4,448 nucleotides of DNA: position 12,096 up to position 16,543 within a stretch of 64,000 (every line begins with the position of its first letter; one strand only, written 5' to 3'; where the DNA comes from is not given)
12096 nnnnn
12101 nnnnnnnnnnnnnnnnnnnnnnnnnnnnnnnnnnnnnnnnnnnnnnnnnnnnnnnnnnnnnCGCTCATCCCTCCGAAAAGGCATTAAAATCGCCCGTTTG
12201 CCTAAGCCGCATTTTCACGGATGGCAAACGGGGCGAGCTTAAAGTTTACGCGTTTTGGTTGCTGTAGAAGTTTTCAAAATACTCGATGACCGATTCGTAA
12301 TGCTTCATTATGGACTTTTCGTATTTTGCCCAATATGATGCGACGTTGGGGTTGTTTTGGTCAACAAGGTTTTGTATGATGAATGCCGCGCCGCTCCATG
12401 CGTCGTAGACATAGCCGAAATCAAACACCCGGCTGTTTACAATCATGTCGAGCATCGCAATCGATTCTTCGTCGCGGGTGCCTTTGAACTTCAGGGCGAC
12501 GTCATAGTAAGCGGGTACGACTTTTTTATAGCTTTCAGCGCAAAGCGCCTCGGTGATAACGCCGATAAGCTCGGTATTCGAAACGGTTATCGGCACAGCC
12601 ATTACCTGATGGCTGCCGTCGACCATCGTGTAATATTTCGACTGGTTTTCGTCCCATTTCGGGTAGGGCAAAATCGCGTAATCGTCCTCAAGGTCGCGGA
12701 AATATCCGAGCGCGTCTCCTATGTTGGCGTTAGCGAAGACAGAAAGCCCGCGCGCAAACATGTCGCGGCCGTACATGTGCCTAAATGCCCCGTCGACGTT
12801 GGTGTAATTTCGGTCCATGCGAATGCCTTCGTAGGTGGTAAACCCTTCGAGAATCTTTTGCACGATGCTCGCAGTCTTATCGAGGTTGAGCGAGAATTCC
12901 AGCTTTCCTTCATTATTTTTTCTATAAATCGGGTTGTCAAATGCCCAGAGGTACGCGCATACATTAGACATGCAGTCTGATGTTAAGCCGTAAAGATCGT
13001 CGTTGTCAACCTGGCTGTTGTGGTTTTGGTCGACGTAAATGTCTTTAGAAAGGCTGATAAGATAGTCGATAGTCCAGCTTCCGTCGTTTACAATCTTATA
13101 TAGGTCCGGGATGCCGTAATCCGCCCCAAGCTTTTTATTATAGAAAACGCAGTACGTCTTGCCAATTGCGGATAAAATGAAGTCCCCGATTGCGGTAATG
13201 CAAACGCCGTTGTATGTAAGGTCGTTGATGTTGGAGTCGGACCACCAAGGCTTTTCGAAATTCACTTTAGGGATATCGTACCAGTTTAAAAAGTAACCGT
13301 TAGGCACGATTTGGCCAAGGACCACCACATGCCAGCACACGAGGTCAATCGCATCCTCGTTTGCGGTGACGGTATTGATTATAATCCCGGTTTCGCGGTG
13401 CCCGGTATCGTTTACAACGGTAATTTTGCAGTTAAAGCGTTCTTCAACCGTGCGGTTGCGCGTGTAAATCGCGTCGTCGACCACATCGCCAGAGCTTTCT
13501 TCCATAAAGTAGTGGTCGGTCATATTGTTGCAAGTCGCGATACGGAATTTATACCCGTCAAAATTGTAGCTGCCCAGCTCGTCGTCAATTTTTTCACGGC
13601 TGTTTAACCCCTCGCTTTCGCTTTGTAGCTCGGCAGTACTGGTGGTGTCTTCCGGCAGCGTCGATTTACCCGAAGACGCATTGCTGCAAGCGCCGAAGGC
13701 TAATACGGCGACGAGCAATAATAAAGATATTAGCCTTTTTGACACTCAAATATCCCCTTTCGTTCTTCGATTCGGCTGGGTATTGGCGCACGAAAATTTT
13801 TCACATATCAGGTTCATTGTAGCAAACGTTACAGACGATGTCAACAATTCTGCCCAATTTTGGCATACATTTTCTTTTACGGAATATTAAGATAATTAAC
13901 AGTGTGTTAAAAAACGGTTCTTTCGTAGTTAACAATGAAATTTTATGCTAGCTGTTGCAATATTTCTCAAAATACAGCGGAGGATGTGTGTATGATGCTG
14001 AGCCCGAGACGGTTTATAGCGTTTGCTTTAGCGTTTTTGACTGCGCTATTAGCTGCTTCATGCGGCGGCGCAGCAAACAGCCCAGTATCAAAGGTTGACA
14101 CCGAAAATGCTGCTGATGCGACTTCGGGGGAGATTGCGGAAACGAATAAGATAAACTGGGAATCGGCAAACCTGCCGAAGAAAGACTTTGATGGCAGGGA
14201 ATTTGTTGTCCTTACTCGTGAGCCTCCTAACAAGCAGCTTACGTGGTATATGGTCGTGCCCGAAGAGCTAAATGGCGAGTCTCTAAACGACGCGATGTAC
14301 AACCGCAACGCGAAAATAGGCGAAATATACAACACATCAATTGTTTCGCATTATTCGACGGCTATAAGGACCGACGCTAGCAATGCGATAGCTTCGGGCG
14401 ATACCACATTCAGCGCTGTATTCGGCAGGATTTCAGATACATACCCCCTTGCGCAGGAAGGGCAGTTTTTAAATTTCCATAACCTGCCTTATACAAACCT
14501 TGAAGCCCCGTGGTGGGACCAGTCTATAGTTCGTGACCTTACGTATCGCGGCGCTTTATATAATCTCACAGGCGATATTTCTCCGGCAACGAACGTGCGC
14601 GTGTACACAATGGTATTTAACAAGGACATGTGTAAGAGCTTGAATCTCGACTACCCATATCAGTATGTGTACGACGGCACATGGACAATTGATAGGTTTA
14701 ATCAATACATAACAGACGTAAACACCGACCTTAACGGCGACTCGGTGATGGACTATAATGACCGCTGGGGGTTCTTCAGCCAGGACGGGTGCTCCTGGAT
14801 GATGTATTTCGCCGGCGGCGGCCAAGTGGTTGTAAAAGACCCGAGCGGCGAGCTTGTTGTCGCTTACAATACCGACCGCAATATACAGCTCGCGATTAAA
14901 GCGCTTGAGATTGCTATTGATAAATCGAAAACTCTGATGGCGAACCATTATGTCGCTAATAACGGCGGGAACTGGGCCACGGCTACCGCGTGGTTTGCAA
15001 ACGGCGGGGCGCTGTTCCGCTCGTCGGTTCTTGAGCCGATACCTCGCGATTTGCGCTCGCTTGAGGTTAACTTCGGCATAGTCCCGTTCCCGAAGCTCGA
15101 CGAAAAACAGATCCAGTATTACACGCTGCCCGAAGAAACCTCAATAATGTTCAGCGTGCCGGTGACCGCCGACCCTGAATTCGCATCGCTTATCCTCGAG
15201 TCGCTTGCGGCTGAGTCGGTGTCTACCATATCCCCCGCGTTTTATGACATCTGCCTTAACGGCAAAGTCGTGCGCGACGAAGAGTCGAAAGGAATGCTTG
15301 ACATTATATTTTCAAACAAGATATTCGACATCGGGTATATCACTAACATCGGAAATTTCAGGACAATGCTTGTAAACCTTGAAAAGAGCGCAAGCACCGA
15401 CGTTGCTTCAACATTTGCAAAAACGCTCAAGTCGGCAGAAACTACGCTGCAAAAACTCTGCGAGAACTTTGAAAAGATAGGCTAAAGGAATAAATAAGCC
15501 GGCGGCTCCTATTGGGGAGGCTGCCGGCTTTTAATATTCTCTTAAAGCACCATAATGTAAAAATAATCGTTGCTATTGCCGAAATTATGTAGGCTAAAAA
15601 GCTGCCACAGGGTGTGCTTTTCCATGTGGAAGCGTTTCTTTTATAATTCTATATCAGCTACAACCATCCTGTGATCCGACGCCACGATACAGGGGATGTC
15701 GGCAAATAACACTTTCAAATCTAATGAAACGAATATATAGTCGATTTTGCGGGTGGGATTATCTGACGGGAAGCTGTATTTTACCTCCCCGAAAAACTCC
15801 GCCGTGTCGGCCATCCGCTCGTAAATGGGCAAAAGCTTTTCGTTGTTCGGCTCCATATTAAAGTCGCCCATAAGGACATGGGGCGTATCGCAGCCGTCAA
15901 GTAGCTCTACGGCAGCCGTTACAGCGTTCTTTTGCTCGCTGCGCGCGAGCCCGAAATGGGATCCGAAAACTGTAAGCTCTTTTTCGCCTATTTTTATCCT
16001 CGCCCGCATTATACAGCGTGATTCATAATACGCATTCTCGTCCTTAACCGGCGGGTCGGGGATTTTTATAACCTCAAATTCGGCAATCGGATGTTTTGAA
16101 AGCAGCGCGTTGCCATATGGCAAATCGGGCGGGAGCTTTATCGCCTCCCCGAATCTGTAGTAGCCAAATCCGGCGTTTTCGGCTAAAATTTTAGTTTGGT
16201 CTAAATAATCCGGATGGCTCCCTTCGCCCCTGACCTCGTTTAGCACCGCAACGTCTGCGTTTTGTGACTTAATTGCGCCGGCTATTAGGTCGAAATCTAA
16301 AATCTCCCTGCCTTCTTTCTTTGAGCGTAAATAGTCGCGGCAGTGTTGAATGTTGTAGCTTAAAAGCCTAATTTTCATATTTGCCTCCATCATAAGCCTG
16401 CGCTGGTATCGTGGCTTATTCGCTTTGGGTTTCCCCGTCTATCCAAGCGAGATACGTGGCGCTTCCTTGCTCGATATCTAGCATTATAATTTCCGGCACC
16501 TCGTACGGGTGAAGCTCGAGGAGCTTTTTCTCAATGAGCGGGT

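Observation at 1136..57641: Eight paralogous lipoprotein SBPs with no cognate permease or ATPase genes, each next to a cytoplasmic glycan-processing enzyme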

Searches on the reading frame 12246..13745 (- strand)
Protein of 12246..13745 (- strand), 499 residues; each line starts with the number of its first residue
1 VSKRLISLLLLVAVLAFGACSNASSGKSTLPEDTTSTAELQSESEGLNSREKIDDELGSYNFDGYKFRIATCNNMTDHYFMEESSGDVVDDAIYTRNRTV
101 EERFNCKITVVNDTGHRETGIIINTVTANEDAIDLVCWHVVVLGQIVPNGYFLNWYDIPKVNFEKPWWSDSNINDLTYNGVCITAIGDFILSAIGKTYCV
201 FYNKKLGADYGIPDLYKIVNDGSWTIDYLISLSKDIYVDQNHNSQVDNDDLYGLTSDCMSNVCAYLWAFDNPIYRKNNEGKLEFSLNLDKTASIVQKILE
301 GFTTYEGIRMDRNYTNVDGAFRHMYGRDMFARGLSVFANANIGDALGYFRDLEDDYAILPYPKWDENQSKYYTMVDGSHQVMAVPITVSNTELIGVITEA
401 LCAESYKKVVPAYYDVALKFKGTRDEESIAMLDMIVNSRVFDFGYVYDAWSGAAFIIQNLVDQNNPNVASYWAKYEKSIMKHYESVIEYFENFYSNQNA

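Call 4: search_protein_families(library=pfam, proteins=[window:12246-13745:-], max_evalue=0.1)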
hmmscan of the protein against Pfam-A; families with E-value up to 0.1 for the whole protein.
window:12246-13745:- (499 aa): 0 families

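Call 5: search_protein_families(library=ncbifam, proteins=[window:12246-13745:-], max_evalue=0.1)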
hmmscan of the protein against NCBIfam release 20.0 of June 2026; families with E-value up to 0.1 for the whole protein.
window:12246-13745:- (499 aa): 1 family
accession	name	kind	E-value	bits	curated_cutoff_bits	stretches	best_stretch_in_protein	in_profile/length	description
NF040528.1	SP_0198_lipo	equivalog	0.089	12.7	100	0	3-64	2-64/144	SP_0198 family lipoprotein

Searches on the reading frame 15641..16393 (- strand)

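Call 8: search_protein_families(library=pfam, proteins=[window:15641-16393:-], max_evalue=0.01)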
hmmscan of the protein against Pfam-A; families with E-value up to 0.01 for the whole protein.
window:15641-16393:- (250 aa): 2 families
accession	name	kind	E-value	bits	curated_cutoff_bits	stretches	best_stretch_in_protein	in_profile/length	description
PF03372.29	Exo_endo_phos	-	2.4e-18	67.1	24.5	1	11-241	1-225/225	Endonuclease/Exonuclease/phosphatase family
PF23226.1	Exo_endo_phos_PGAP2IP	-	0.0001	22.1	27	1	39-187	28-167/239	PGAP2IP, C-terminal nuclease-like domain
